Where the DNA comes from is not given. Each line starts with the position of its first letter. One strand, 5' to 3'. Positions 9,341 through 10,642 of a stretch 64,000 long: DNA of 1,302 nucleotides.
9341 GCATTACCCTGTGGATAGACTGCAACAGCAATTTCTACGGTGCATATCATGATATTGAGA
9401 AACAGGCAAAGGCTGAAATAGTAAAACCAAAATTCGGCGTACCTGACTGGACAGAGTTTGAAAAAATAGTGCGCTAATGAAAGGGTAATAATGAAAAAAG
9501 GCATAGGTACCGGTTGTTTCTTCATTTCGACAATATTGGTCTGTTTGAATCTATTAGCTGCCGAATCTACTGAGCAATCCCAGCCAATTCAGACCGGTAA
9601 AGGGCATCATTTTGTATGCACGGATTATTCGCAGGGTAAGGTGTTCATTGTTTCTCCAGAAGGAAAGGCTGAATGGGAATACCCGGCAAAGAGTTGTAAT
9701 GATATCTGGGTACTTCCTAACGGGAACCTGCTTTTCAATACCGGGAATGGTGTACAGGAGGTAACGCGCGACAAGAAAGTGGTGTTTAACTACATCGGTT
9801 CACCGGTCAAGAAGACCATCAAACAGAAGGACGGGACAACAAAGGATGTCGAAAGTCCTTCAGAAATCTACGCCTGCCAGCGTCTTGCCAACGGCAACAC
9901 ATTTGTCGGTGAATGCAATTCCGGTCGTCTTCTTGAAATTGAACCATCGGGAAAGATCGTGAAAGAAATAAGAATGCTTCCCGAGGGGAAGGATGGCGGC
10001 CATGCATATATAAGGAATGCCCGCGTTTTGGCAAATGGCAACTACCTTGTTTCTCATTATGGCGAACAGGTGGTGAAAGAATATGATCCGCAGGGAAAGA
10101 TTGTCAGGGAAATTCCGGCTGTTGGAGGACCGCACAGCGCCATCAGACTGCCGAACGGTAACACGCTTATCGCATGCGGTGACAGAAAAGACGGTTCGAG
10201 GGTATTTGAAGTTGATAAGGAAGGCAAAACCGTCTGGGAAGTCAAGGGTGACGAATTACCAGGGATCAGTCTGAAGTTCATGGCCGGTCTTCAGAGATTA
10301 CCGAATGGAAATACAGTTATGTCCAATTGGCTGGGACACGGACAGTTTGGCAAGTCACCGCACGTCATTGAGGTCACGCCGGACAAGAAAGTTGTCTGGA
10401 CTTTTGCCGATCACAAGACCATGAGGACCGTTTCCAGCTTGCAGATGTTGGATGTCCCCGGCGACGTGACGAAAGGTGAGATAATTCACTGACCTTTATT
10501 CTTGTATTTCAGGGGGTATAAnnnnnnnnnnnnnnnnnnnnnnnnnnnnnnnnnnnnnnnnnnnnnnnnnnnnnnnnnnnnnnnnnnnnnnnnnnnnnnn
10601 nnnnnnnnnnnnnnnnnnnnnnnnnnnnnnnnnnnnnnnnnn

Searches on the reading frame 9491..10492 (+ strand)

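Call 11: search_protein_families(library=pfam, proteins=[window:9491-10492:+], max_evalue=0.001)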
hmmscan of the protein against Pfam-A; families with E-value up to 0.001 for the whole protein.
window:9491-10492:+ (333 aa): 4 families
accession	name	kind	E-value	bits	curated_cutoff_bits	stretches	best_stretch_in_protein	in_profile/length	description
PF22701.2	Mala_s_1-like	-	1.3e-21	77.7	27.5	1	69-280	1-195/195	Mal s 1 allergenic protein-like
PF14269.12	Arylsulfotran_2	-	7.7e-10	39.1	27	0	129-160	267-298/301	Arylsulfotransferase (ASST)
PF05935.17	Arylsulfotrans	-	1e-06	28.4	24.2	0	179-252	57-142/374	Arylsulfotransferase (ASST)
PF08450.18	SGL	-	0.00015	21.9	26.3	0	181-209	193-221/246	SMP-30/Gluconolactonase/LRE-like region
